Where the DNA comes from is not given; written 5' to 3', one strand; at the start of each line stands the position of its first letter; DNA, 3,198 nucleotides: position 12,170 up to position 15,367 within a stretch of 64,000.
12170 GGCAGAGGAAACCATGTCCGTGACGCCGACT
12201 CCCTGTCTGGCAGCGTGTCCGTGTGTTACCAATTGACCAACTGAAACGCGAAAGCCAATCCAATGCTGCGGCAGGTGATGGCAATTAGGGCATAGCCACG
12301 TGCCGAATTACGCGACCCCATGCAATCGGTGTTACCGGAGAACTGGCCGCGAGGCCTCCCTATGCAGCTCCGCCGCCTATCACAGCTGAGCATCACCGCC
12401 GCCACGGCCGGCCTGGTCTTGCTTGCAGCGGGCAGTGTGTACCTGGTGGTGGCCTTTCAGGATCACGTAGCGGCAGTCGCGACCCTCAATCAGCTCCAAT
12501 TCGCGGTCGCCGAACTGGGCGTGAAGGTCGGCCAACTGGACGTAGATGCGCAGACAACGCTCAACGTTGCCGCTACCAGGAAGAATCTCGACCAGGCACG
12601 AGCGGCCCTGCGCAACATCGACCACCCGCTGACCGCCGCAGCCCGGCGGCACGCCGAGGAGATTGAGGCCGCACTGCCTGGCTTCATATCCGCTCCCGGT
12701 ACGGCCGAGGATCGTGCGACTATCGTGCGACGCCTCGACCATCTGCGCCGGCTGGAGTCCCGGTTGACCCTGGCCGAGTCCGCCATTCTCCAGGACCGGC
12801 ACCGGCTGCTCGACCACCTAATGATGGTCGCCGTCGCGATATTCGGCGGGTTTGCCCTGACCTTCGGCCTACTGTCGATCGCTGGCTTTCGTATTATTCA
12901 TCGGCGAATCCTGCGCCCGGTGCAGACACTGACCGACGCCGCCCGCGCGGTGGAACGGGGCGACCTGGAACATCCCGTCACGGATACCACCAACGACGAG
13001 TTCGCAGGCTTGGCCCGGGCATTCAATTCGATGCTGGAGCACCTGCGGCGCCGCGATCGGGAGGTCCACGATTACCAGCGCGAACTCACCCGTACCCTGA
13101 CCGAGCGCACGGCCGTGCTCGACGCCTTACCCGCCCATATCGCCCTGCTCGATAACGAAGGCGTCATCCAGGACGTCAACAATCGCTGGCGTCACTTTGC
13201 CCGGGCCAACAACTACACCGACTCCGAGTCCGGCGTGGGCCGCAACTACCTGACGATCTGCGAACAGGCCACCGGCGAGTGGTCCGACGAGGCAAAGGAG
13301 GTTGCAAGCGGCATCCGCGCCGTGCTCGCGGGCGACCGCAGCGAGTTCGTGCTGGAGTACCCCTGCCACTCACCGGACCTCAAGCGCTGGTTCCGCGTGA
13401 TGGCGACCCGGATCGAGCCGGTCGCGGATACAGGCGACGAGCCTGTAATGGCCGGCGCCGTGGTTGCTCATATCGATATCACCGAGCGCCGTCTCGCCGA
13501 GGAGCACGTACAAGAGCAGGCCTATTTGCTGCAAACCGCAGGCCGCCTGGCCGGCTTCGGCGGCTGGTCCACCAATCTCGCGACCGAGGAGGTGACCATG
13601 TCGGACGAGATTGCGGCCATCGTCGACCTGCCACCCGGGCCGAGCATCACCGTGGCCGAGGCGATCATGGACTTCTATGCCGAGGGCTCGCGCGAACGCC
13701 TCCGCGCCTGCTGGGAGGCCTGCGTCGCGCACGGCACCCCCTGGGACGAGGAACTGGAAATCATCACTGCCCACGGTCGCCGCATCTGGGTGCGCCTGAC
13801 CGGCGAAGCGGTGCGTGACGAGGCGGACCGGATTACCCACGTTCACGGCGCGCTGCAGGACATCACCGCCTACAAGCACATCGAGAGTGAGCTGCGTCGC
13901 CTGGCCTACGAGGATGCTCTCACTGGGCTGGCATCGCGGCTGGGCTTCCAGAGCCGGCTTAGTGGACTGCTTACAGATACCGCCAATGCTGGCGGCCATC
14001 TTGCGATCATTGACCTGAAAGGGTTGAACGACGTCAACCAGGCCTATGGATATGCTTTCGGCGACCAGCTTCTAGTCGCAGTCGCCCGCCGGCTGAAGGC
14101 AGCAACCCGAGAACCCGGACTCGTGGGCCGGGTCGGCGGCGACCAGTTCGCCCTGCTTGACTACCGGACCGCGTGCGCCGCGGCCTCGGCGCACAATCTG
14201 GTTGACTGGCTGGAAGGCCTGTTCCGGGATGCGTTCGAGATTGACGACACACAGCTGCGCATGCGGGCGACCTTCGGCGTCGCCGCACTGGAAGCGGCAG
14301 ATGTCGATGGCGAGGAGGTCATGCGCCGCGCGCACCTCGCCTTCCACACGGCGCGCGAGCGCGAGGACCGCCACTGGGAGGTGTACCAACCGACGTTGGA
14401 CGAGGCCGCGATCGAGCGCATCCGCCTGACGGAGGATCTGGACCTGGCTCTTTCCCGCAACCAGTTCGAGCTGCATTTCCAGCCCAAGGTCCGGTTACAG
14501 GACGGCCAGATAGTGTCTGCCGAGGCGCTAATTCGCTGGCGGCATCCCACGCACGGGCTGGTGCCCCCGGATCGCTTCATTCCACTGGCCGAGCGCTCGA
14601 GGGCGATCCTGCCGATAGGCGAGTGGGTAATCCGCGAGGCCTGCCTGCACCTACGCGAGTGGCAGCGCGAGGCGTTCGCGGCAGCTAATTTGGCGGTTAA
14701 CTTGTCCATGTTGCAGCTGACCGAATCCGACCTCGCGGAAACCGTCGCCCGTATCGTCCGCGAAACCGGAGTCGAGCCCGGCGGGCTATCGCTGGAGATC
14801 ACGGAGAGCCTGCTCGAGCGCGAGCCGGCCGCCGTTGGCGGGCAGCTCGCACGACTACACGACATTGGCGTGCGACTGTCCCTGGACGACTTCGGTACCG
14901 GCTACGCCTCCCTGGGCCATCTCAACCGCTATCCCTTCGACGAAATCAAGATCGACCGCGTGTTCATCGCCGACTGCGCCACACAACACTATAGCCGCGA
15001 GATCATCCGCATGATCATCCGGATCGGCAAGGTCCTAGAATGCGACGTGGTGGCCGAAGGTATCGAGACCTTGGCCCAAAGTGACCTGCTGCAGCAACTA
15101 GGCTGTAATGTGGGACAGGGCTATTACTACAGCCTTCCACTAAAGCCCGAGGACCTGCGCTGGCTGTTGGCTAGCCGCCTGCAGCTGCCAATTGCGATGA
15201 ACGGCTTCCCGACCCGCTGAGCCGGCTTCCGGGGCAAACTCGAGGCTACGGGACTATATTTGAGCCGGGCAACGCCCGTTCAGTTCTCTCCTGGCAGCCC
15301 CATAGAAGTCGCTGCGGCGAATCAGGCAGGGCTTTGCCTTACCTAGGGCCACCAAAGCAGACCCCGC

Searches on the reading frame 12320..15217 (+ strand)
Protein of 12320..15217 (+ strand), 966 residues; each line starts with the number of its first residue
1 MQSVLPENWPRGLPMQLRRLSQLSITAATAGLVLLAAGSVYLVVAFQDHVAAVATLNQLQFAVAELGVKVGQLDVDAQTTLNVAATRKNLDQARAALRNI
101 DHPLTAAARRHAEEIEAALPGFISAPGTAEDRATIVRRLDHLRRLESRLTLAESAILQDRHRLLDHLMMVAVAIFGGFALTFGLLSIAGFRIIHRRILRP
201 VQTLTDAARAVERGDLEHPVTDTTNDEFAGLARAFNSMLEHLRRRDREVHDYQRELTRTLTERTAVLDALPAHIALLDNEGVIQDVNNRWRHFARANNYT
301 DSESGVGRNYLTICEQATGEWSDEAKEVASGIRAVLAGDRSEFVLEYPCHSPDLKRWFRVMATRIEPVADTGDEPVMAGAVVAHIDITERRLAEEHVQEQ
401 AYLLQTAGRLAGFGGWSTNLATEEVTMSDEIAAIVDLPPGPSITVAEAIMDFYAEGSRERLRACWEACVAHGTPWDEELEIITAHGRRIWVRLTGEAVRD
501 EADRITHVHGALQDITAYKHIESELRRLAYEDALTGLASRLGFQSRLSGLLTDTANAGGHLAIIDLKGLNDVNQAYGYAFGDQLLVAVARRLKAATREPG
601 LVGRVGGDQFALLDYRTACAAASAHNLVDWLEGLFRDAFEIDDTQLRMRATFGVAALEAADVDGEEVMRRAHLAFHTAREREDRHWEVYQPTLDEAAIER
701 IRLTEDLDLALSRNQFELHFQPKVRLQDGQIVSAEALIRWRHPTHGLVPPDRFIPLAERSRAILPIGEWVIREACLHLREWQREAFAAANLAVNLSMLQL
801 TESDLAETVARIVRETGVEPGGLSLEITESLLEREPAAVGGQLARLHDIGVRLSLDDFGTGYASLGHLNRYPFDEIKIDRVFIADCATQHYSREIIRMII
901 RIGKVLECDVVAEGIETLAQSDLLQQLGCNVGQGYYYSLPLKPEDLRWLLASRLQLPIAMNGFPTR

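Call 41: search_protein_families(library=pfam, proteins=[window:12320-15217:+], max_evalue=0.00001)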
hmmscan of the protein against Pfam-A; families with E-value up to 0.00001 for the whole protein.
window:12320-15217:+ (966 aa): 6 families
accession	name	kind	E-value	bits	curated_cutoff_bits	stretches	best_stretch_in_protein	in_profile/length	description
PF00563.25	EAL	-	8.9e-71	238.4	31.3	1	705-940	2-236/236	EAL domain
PF00990.26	GGDEF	-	5.3e-23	82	23.8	1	529-682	1-158/161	Diguanylate cyclase, GGDEF domain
PF00672.30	HAMP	-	2.2e-16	60.3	25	1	193-243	2-52/53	HAMP domain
PF08447.18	PAS_3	-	1.2e-09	38.7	25.6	1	425-511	2-88/89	PAS fold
PF08448.16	PAS_4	-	2.4e-08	34.6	23.1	0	267-391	1-109/110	PAS fold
PF13426.13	PAS_9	-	1.4e-06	29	27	0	449-517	36-103/103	PAS domain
